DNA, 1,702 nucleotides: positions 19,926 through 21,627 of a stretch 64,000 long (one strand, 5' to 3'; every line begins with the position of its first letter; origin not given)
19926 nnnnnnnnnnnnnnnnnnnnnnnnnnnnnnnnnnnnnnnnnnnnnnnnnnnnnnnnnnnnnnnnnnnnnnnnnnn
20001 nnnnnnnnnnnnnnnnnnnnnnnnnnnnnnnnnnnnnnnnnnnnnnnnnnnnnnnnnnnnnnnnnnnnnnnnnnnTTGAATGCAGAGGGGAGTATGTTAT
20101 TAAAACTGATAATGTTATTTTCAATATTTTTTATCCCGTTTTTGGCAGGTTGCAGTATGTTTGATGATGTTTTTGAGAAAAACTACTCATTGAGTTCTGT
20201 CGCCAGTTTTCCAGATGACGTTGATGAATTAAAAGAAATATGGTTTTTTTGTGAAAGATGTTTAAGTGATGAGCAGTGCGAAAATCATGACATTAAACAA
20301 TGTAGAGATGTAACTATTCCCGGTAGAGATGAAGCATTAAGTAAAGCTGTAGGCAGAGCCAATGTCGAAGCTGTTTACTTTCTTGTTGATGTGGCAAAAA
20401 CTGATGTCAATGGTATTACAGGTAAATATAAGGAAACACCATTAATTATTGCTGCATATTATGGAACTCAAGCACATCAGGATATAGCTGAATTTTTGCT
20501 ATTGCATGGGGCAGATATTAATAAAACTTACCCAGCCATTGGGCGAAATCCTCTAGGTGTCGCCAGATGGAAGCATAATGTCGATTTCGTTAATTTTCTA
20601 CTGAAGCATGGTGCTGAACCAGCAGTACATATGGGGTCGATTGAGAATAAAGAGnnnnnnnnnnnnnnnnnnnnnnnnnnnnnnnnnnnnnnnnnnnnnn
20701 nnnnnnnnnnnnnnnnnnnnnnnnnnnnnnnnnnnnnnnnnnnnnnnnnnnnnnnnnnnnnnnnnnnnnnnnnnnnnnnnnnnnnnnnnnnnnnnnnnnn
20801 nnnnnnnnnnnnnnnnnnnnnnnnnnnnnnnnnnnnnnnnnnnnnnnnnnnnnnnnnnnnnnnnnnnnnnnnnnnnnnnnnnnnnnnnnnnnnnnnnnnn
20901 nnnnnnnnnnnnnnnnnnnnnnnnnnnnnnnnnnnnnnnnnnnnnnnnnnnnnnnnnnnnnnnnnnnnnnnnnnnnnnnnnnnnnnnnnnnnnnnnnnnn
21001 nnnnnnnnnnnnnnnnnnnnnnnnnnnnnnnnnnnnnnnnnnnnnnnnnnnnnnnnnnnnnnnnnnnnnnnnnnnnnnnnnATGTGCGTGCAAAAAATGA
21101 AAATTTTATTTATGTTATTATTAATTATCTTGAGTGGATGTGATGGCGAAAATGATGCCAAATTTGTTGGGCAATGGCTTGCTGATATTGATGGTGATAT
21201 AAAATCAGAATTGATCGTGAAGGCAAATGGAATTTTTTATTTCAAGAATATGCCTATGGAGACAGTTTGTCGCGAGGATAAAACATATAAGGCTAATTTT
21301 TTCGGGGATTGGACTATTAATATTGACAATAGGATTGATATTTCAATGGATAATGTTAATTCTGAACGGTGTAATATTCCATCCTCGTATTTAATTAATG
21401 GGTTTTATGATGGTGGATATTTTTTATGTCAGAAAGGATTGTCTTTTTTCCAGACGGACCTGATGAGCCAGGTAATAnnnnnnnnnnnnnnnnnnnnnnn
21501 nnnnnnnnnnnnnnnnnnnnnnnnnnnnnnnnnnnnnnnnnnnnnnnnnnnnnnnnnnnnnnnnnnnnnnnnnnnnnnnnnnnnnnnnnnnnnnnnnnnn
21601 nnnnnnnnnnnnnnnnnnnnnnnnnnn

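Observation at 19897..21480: Four translationally coupled small genes upstream of the full-length rhs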

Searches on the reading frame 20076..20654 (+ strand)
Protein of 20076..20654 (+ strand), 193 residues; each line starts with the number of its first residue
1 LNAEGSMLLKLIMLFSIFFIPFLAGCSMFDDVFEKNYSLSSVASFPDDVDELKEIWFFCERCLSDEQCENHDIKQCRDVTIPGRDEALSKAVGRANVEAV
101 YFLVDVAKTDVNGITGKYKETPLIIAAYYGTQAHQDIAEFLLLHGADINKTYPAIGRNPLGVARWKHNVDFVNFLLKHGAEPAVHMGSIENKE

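Call 4: search_protein_families(proteins=[window:20076-20654:+], library=ncbifam, max_evalue=1)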
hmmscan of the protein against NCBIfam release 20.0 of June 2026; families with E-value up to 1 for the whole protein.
window:20076-20654:+ (193 aa): 8 families
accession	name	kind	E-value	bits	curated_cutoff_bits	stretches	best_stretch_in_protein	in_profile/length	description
NF043023.1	T4SS_AnkH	equivalog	3.2e-05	22.8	600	1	115-184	28-93/467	Dot/Icm T4SS effector AnkH/LegA3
NF043029.1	T4SS_AnkY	equivalog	0.0071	14.8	600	1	74-184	412-519/543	Dot/Icm T4SS effector AnkY/LegA9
NF041931.2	MzaA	equivalog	0.008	15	800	1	116-178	32-90/726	MZA anti-phage system associated sigma-70 family RNA polymerase sigma factor MzaA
NF033894.1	Eex_IncN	subfamily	0.025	14.5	33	1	11-70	3-57/65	EexN family lipoprotein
NF043019.1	T4SS_AnkC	equivalog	0.039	12.8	450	1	90-130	173-212/459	Dot/Icm T4SS effector AnkC/LegA12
NF043022.1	T4SS_AnkG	equivalog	0.043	12.6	500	1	85-184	331-431/455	Dot/Icm T4SS effector AnkG/AnkZ/LegA7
NF006980.0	PRK09450.1-5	equivalog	0.19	9.6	990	1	27-75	86-134/807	class I adenylate cyclase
NF043021.1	T4SS_AnkF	equivalog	0.2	9.9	1000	1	86-149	587-646/917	Dot/Icm T4SS effector AnkF/LegA14/Ceg31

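Call 35: profile_search(protein=window:20094-20654:+)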
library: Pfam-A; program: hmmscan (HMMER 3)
A. the first sequence (187 residues): domains with independent E <= 10: 9; with E <= 0.001: 4
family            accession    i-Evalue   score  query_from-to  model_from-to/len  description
Ank_2             PF12796.13    2.4e-11    44.5      84-177         3-87/90  Ankyrin repeats (3 copies)
Ank_2             PF12796.13    1.1e-08    35.9      72-145        27-89/90  Ankyrin repeats (3 copies)
Ank_4             PF13637.12    1.8e-05    25.4     127-170         8-50/50  Ankyrin repeats (many copies)
Ank               PF00023.36    8.8e-05    23.1     114-144         3-30/33  Ankyrin repeat
Ank               PF00023.36       0.17    12.7     150-176         2-28/33  Ankyrin repeat
Ank_3             PF13606.12       0.36    12.0     113-143         2-29/30  Ankyrin repeat
Ank_5             PF13857.12       0.37    11.7     109-143        12-43/56  Ankyrin repeats (many copies)
Ank_4             PF13637.12        1.5     9.7      84-124         3-41/50  Ankyrin repeats (many copies)
Ank_5             PF13857.12        6.6     7.7     152-179        18-45/56  Ankyrin repeats (many copies)

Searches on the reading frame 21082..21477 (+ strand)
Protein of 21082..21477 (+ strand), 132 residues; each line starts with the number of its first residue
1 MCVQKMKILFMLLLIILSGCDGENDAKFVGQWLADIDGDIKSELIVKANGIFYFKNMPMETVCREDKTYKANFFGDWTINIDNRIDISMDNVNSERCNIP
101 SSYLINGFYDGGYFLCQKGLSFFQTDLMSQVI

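Call 4: search_protein_families(proteins=[window:21082-21477:+], library=ncbifam, max_evalue=1)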
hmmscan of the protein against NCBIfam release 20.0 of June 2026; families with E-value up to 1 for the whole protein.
window:21082-21477:+ (132 aa): 1 family
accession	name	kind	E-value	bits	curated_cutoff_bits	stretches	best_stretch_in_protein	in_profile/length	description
NF033894.1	Eex_IncN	subfamily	0.078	12.9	33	1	5-35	2-31/65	EexN family lipoprotein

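Call 15: profile_search(protein=window:21097-21477:+)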
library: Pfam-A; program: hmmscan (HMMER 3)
A. the first sequence (127 residues): domains with independent E <= 10: 0; with E <= 0.001: 0
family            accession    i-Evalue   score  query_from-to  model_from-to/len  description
(no Pfam family matches the first sequence, even at E <= 10)

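Call 21: find_homologous_proteins(query=window:21097-21477:+, max_evalue=0.01)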
Query window:21097-21477:+ (127 aa): 3 proteins with E <= 0.01 among 8 candidates.
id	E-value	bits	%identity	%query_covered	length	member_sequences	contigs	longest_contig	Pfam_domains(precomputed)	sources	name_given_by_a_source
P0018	5.8e-76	271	95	100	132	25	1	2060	-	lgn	-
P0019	9.2e-56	205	94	78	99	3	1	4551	-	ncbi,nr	ncbi:hypothetical protein JK584_004422, partial [Escherichia coli]|nr:hypothetical protein [Escheric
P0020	6.6e-28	115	82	52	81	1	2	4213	-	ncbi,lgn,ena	-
